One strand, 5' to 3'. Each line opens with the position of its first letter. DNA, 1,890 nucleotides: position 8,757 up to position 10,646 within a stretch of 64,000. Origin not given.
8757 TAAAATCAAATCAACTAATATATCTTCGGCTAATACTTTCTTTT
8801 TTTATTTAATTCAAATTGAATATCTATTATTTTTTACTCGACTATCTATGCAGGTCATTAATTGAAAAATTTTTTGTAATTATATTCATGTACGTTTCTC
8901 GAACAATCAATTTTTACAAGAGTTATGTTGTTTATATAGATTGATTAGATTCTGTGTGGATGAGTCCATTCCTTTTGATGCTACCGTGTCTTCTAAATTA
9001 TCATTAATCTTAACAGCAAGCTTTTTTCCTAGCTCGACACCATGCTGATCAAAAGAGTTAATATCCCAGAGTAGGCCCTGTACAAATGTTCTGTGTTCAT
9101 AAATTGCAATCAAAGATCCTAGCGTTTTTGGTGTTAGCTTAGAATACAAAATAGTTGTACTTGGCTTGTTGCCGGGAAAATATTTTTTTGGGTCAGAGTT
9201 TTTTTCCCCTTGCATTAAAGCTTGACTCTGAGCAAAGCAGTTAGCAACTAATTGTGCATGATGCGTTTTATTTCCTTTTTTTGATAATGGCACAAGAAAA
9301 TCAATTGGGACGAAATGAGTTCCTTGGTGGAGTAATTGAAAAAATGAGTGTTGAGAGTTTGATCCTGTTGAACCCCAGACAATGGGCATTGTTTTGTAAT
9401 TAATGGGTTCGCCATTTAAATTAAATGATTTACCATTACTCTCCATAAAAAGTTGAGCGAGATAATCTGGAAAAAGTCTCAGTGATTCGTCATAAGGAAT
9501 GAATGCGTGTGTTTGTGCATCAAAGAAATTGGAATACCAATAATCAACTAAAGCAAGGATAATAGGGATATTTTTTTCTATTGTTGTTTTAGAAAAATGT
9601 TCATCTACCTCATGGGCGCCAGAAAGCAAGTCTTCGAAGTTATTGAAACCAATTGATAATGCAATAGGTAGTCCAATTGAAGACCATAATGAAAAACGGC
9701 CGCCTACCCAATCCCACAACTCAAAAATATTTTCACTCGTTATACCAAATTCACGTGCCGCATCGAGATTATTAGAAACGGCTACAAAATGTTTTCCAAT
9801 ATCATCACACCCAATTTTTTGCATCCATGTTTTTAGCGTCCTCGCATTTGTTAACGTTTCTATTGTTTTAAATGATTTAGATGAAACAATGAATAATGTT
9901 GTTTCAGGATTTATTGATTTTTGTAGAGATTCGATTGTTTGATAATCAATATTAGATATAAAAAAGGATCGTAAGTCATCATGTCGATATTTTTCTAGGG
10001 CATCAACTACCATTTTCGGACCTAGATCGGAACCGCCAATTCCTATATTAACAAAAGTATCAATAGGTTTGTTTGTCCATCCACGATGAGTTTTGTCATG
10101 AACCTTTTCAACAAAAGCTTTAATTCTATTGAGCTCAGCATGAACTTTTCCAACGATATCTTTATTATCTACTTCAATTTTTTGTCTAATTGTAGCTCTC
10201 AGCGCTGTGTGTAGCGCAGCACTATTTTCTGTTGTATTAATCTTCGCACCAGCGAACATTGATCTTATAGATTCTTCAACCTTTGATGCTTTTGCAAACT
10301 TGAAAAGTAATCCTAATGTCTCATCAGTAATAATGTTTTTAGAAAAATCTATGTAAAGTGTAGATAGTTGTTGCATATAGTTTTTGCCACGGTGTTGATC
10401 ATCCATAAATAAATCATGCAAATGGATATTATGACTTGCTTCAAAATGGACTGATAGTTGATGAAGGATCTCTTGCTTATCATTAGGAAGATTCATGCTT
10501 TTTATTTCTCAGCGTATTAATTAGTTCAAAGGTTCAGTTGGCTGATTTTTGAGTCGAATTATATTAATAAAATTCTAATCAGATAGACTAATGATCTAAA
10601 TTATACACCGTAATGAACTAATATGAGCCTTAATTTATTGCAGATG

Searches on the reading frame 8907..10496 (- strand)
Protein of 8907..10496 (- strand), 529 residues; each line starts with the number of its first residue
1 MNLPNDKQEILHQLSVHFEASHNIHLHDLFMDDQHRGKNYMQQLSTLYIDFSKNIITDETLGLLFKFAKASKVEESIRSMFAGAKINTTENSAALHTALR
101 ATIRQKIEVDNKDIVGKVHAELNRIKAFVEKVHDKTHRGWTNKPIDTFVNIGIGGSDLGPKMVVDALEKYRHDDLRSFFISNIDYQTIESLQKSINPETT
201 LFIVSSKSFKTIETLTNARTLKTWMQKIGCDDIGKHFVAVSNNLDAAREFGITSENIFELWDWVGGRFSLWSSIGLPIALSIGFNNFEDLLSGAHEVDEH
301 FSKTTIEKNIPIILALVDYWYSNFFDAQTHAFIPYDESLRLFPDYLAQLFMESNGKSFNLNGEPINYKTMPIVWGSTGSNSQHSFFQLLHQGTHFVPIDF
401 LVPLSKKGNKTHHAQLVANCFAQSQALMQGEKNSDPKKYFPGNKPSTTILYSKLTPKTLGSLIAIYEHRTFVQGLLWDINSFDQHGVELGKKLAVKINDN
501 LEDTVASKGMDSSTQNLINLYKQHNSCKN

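Call 57: search_protein_families(library=pfam, max_evalue=1e-10, proteins=[window:8907-10496:-])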
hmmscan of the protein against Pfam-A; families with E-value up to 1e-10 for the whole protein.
window:8907-10496:- (529 aa): 1 family
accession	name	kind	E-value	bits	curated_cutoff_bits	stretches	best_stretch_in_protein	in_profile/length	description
PF00342.24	PGI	-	7.8e-183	609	22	1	50-518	1-486/486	Phosphoglucose isomerase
